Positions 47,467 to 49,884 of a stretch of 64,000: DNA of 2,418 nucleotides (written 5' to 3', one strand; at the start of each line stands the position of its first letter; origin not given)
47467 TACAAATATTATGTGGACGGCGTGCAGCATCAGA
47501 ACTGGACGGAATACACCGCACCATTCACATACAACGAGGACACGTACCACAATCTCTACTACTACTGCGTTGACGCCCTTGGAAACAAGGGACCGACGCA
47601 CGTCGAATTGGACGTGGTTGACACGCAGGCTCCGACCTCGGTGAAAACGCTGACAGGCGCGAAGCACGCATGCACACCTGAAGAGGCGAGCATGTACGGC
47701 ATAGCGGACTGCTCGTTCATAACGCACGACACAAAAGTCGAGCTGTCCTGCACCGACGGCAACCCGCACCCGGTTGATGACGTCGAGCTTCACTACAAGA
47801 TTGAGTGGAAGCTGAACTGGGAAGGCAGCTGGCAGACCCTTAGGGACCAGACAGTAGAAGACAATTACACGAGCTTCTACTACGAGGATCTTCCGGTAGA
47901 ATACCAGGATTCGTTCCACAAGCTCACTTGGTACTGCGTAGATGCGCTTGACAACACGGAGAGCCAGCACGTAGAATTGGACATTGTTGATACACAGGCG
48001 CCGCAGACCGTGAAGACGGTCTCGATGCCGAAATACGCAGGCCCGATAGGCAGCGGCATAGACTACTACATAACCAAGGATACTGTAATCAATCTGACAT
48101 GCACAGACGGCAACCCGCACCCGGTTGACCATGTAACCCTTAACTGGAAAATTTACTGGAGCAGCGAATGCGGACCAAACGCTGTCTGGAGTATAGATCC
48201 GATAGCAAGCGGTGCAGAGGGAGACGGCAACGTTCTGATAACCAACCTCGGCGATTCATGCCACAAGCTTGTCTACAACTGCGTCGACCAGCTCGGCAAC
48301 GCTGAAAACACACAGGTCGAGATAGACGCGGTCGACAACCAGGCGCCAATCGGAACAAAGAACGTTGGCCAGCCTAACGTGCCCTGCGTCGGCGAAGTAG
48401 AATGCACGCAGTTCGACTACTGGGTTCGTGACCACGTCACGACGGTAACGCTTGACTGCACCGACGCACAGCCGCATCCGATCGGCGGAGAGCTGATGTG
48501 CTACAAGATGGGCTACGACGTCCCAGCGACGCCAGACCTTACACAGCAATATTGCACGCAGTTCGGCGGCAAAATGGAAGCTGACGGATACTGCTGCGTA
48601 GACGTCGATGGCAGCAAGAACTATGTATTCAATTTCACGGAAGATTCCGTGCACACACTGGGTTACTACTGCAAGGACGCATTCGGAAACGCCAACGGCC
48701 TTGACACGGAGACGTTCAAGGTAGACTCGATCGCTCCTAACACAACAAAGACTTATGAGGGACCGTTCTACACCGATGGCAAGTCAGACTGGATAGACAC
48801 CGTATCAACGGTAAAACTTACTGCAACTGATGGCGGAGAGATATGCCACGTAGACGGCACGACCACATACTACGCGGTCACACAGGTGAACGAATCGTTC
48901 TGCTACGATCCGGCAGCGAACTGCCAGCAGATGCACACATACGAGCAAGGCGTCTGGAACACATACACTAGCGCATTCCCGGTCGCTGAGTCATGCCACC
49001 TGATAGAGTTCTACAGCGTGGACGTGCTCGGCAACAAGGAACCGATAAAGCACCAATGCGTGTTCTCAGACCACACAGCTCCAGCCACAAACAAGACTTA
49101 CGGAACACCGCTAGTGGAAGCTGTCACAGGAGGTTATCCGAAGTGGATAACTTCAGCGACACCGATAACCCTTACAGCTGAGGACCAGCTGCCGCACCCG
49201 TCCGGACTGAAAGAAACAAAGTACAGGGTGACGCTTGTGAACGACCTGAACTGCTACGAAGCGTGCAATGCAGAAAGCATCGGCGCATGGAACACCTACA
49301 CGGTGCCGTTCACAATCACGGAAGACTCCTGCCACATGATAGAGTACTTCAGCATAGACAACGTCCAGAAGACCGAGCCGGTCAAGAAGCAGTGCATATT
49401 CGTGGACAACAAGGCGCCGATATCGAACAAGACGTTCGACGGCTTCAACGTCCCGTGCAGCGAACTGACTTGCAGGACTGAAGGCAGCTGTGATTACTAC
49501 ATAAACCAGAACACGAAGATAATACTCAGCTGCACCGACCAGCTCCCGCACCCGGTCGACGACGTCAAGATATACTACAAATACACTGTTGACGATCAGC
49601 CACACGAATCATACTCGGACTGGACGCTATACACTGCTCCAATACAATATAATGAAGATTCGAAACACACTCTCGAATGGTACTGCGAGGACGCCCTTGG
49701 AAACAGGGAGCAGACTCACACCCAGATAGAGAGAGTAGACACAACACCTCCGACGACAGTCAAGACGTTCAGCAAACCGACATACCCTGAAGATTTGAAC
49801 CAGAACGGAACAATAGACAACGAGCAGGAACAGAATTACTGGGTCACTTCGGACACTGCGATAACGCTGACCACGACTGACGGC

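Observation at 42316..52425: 3369-aa giant surface protein built from a VWA domain, Myxococcus-type Cys-rich repeats and about 12 tandem modules of roughly 130 aa of an unrecognised family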

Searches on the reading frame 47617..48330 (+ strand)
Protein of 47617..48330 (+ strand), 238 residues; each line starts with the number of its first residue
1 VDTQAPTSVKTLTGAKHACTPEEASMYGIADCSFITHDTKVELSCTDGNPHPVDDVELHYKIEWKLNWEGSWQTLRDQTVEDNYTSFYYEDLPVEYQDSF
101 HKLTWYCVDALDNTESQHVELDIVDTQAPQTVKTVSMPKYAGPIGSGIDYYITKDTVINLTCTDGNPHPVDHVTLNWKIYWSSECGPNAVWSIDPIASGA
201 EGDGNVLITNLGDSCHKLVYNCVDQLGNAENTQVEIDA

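Call 24: search_protein_families(library=pfam, proteins=[window:47617-48330:+], max_evalue=1)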
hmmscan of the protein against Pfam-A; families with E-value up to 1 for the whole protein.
window:47617-48330:+ (238 aa): 3 families
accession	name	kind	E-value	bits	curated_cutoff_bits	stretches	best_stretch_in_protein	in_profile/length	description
PF12093.14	bCoV_NS8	-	0.008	16.9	27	1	29-111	10-91/126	Betacoronavirus NS8 protein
PF25829.1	DUF7953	-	0.013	15.9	27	1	33-119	16-100/114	Domain of unknown function (DUF7953)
PF01921.24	tRNA-synt_1f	-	0.052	12.9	27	1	36-75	193-233/360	tRNA synthetases class I (K)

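Call 25: predict_structure(alignment_id=A1)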
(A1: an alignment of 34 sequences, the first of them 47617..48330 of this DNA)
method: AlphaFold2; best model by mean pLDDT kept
length: 238 residues; sequences in the alignment: 34
mean_pLDDT: 95.2   pTM: 0.84
mean pLDDT of the five models: 95.2, 95.0, 95.0, 94.4, 94.3
residues with pLDDT >= 90: 217; 70-90: 21; 50-70: 0; < 50: 0
segments of 3 or more residues with pLDDT < 50: none
pLDDT, mean of each block of 10 residues (from residue 1): 94 95 93 96 95 92 94 97 96 94 98 97 96 97 94 97 90 96 92 97 96 96 97 96
secondary structure, 60 per line:
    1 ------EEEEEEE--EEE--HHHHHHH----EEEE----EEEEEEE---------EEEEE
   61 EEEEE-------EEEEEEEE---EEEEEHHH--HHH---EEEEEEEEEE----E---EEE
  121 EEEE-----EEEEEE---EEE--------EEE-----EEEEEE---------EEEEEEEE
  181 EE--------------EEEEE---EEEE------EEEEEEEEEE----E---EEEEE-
elements in order: E7-13 E16-18 H21-27 E32-35 E40-46 E56-65 E73-80 E84-88 E100-109 E118-124 E130-135 E139-141 E150-152 E158-163 E173-182 E197-201 E205-208 E215-224 E233-237
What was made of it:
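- On FN3 / Ig-like beta-sandwich fold: pLDDT 95.2 (call 25).
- Fold: the AF2 di-module has pLDDT 95.2 and pTM 0.84 and is all-beta (call 25).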

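Call 27: fold_search(model_id=the predicted structure, library=pdb)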
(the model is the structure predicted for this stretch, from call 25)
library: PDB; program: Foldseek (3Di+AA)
matches with E <= 10: 1727; with E <= 0.001: 204
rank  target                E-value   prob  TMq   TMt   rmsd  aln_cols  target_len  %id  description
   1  8iyk_F                6.2e-08  1.00  0.31  0.11  10.8       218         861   11  Tail tip conformation 1 of phage lambda tail (released 2023-10-18)
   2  8afp                  2.2e-07  1.00  0.46  0.51   7.1       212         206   11  Structure of fibronectin 2 and 3 of L1CAM at 3.0 Angstrom (released 2023-03-08)
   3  5e53_A                3.4e-07  1.00  0.29  0.26  10.3       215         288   11  Crystal structure of chicken CNTN1 FN1-FN3 domains (released 2016-08-31)
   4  9e7m_Ja               6.4e-07  1.00  0.33  0.12  10.4       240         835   11  In situ cryoEM structure of bacteriophage Ur-lambda tail tip complex (released 2025-11-05)
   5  8xci_F                6.7e-07  1.00  0.35  0.25  10.5       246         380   11  Open state of central tail fiber of bacteriophage lambda upon binding to LamB (released 2024-05-01)
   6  7mrq                  7.5e-07  1.00  0.38  0.33   7.5       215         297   11  Chicken CNTN4 FN1-FN3 domains with T751A, V752A, Y781A, E786A mutations (released 2022-01-05)
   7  8afo_A                1.4e-06  1.00  0.43  0.48   7.2       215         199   13  Structure of fibronectin 2 and 3 of L1CAM at 2.0 Angstrom (released 2023-03-08)
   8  5x83_B                1.8e-06  1.00  0.39  0.44   8.1       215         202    9  Structure of DCC FN456 domains (released 2017-09-06)
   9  8k35_A                2.0e-06  1.00  0.31  0.11  10.7       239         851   12  Structure of the bacteriophage lambda tail tip complex (released 2023-11-15)
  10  8xci_Z                2.4e-06  1.00  0.30  0.21   9.9       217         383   10  Open state of central tail fiber of bacteriophage lambda upon binding to LamB (released 2024-05-01)
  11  4kkq_A                2.4e-06  1.00  0.21  0.21  20.9       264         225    9  Crystal structure of Vibrio cholerae RbmA (crystal form 1) (released 2013-05-22)
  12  3lh9_A                2.8e-06  1.00  0.29  0.26  18.4       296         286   10  Crystal structure of mouse VPS26B(L197S/R199E) in spacegroup P41 21 2 (released 2010-02-02)
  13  7mrk_D                3.1e-06  1.00  0.35  0.30   8.6       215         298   12  Chicken CNTN4 APP complex (released 2022-01-05)
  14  4kkr_A                3.1e-06  1.00  0.24  0.25  21.0       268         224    9  Crystal structure of Vibrio cholerae RbmA (crystal form 3) (released 2013-05-22)
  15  5e53_C                4.8e-06  1.00  0.31  0.27   9.0       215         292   10  Crystal structure of chicken CNTN1 FN1-FN3 domains (released 2016-08-31)
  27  2fau                  1.3e-05  1.00  0.27  0.24  19.6       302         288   11  Crystal structure of human vps26 (released 2006-05-30)
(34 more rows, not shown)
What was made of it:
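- On FN3 / Ig-like beta-sandwich fold: Foldseek: 204 PDB hits at E<=1e-3, with FN3 pairs at the top at E 2e-7 (call 27).
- Foldseek matches tandem FN3 pairs of L1CAM and contactin, FN3 domains of lambda gpJ, and SiiE (call 27).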

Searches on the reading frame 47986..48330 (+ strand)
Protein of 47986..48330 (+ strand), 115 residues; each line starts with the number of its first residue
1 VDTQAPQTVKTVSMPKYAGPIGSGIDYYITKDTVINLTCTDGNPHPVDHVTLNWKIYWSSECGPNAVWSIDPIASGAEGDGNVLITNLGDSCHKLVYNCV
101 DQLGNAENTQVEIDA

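Call 23: search_protein_families(library=ncbifam, proteins=[window:47986-48330:+], max_evalue=0.01)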
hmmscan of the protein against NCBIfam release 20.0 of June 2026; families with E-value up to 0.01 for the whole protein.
window:47986-48330:+ (115 aa): 0 families

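Call 41: find_homologous_proteins(query=A2, max_evalue=0.001)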
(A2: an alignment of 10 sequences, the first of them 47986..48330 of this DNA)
Query A2 (10 sequences) (115 aa, profile of the alignment): 2 proteins with E <= 0.001 among 148 candidates.
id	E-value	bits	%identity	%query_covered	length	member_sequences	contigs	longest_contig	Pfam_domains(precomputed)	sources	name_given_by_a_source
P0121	5.1e-29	119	28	96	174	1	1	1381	-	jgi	-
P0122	1.0e-17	83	48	27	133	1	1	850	-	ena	-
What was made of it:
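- Tried and rejected: find_homologous_proteins with the module alignment returned only 2 small fragments because its word index found few candidates (call 41).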

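Call 45: search_solved_structures(query=A2, max_evalue=10)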
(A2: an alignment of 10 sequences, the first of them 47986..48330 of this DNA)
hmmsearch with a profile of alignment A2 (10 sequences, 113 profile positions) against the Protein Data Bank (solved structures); distinct sequences matched with E-value up to 10: 1.
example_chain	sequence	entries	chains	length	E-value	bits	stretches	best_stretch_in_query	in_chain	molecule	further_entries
3shs_A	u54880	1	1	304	3.7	11.6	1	24-89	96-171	Hoc head outer capsid protein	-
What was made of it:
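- On FN3 / Ig-like beta-sandwich fold: The PDB profile search finds nothing; best hit is Hoc at E 3.7 (call 45).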

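Call 46: search_protein_representatives(alignment_id=A2)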
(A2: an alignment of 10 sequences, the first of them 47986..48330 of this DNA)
Query: 10 sequences, 113 profile positions. Proteins with E-value up to 0.001 (for the whole library): 3986; up to 1e-10: 1667; up to 1e-30: 538. The best 150 are listed.
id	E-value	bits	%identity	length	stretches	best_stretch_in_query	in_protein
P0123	0.0e+00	1677.2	-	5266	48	1-112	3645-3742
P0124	0.0e+00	1293.8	-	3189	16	1-112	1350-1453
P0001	0.0e+00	1153.5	-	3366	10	1-112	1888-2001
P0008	3.1e-278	920.4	-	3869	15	1-112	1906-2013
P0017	9.8e-278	918.8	-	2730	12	1-112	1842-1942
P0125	2.5e-276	914.2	-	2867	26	1-109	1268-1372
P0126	3.2e-274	907.4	-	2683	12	1-112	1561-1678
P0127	1.8e-263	872.8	-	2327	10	1-112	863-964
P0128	1.5e-262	869.8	-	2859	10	1-112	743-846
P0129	1.0e-251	835.0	-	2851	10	1-112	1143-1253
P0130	2.9e-251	833.5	-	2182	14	1-111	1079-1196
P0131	3.0e-245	814.1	-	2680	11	1-112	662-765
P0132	5.0e-245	813.4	-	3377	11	1-113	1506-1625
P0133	8.9e-241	799.7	-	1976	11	1-113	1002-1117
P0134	6.3e-239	793.7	-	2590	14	1-112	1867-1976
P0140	2.9e-223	743.3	-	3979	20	1-111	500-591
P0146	1.1e-202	677.0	-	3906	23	1-111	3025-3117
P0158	3.1e-162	546.7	-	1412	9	2-112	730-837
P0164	4.7e-153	517.1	-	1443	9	2-112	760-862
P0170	3.1e-150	508.0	-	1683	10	23-111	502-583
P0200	7.6e-138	468.1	-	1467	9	1-112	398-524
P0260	9.6e-115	393.7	-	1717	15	2-110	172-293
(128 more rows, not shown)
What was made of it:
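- Tried and rejected: The exhaustive representative search was used instead (call 46).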

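Call 47: list_cluster_members(proteins=[P0123, P0124, P0125, P0140, P0146, P0158, P0164, P0170, P0200, P0260])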
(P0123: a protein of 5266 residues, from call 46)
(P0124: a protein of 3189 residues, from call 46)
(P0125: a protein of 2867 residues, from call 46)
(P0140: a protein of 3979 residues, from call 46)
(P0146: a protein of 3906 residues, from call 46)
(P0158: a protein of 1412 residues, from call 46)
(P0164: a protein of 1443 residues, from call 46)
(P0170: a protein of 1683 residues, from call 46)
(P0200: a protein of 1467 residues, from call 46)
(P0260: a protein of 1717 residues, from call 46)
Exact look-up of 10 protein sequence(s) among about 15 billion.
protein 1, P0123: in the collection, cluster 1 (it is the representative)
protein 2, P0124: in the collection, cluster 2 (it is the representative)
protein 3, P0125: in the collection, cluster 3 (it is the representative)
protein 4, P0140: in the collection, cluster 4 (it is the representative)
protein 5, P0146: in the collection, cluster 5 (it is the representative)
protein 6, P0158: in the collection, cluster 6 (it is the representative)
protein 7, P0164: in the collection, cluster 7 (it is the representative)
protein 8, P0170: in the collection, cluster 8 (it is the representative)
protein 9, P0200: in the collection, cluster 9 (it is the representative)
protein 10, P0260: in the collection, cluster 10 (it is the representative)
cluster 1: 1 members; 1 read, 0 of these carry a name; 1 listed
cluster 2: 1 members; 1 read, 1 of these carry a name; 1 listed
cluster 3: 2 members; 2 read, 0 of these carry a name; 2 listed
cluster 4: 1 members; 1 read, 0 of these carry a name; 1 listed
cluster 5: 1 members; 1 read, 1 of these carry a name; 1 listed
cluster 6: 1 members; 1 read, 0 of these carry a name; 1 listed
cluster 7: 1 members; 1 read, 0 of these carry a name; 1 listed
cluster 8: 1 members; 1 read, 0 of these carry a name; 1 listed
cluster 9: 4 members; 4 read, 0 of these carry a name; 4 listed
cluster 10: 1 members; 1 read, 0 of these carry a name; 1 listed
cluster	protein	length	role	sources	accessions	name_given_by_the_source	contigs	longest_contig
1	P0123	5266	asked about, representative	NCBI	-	-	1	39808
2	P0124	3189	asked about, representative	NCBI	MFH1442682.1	MAG: hypothetical protein ABIG96_01490 [Candidatus Micrarchaeota archaeon]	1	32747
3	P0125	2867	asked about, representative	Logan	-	-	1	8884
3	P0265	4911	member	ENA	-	-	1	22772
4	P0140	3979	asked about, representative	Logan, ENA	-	-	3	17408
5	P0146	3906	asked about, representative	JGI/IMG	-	hypothetical protein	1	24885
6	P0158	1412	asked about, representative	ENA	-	-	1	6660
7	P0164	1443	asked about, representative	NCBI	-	-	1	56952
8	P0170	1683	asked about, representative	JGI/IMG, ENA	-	-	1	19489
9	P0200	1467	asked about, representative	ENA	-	-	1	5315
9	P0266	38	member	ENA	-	-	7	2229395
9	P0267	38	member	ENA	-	-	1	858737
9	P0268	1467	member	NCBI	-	-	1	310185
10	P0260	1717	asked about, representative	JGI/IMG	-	-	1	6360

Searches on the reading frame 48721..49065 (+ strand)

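Call 23: search_protein_families(library=ncbifam, proteins=[window:48721-49065:+], max_evalue=0.01)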
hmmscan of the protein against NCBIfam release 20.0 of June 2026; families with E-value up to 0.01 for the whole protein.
window:48721-49065:+ (115 aa): 1 family
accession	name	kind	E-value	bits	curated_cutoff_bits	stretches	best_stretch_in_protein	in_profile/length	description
NF047446.1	barrel_OmpL47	domain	2.6e-05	24.6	40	1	76-110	27-62/68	OmpL47-type beta-barrel domain-containing protein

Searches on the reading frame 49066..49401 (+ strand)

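Call 23: search_protein_families(library=ncbifam, proteins=[window:49066-49401:+], max_evalue=0.01)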
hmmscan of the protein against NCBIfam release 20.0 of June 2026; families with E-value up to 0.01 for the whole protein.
window:49066-49401:+ (112 aa): 1 family
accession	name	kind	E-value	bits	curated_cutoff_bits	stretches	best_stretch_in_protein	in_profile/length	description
NF047446.1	barrel_OmpL47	domain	2.1e-08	34.5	40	1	27-107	1-62/68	OmpL47-type beta-barrel domain-containing protein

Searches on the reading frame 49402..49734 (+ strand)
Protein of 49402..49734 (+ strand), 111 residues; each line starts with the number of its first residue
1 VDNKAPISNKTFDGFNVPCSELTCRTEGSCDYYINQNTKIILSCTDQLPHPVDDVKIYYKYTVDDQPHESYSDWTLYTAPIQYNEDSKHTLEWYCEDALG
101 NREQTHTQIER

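Call 23: search_protein_families(library=ncbifam, proteins=[window:49402-49734:+], max_evalue=0.01)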
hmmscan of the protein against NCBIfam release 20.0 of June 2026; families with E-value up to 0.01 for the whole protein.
window:49402-49734:+ (111 aa): 1 family
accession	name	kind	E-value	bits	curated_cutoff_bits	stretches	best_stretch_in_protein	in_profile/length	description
NF047446.1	barrel_OmpL47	domain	1.4e-06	28.6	40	1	61-107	23-63/68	OmpL47-type beta-barrel domain-containing protein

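Call 50: find_related_loci(query=A4, collection=genome_contigs, flank=1000)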
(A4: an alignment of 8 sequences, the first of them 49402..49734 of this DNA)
Query A4 (111 aa) in genome_contigs; peptide patterns used: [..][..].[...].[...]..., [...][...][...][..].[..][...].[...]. (x = any residue, [..] = any of these).
134 stretches matched a pattern; 99 encode a relative of the query (tblastn E <= 1e-3); the best 80 are kept; 76 distinct loci.
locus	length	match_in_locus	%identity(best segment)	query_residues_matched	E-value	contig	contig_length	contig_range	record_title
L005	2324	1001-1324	74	1-111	1e-54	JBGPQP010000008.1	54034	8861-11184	MAG: Candidatus Aenigmatarchaeota archaeon isolate OBJ1_062018_150_3 k141_469565_length_54034_cov_9.9958, whole genome s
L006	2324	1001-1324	69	1-111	3e-50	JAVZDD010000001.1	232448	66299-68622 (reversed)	MAG: Candidatus Nanoarchaeia archaeon isolate DRTY-6_201709_bins_1 DRTY-6_201709_bins_1_scaffold_1, whole genome shotgun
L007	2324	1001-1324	68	1-111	2e-48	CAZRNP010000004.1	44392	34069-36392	MAG TPA_asm: uncultured archaeon isolate binchicken_co278_280 genome assembly, contig: NODE_331_length_44392_cov_8.74941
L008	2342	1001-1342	67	1-111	1e-47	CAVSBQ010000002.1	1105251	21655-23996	MAG: Candidatus Aenigmarchaeota archaeon isolate MFD04408.bin.2.45 genome assembly, contig: contig_22876, whole genome s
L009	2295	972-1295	60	1-111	4e-43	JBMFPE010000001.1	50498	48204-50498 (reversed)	MAG: Candidatus Aenigmatarchaeota archaeon isolate KM4338-55 NODE_1_length_50498_cov_2.317526, whole genome shotgun sequ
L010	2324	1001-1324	59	1-111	2e-42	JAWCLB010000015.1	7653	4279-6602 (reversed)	MAG: Candidatus Aenigmatarchaeota archaeon isolate JZ-2_201705_bins_164 JZ-2_201705_bins_164_scaffold_15, whole genome s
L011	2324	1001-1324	56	1-111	3e-39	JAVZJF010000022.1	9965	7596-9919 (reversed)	MAG: Candidatus Anstonellales archaeon isolate DRTY-6_201901_bins_76 DRTY-6_201901_bins_76_scaffold_22, whole genome sho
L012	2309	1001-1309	49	1-111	4e-32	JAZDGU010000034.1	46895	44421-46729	MAG: Candidatus Micrarchaeota archaeon isolate MEGAHIT-group-0.283 k141_16474371, whole genome shotgun sequence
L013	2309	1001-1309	50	1-111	7e-32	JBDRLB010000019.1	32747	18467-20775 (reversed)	MAG: Candidatus Micrarchaeota archaeon isolate MEGAHIT-group-1.75 k141_2820927, whole genome shotgun sequence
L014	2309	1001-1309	47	1-111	1e-30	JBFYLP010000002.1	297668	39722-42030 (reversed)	MAG: Candidatus Micrarchaeota archaeon isolate PPR_0039 k121_1298371, whole genome shotgun sequence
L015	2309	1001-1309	48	1-111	6e-30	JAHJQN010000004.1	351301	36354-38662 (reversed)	MAG: Candidatus Micrarchaeota archaeon isolate OS_PC_MetaG.mb.109 OS_PC_MetaG.mb.109_k141_425492, whole genome shotgun s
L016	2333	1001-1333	46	1-110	1e-27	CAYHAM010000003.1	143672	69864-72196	MAG TPA_asm: uncultured Methanosarcinales archaeon isolate ERP119294_co1_446 genome assembly, contig: NODE_109_length_14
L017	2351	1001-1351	45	1-108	6e-27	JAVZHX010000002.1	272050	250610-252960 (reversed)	MAG: Candidatus Micrarchaeia archaeon isolate DRTY-6_201901_bins_19 DRTY-6_201901_bins_19_scaffold_2, whole genome shotg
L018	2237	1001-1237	57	30-111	1e-26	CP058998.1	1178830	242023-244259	MAG: Candidatus Fermentimicrarchaeum limneticum isolate Sv326 chromosome, complete genome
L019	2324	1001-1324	45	1-111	2e-26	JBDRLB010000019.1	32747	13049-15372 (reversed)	MAG: Candidatus Micrarchaeota archaeon isolate MEGAHIT-group-1.75 k141_2820927, whole genome shotgun sequence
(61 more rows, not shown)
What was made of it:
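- Context: the module occurs in 3,986 cluster representatives, many with 8-48 copies, and the genome hits are almost all DPANN (calls 46, 50).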
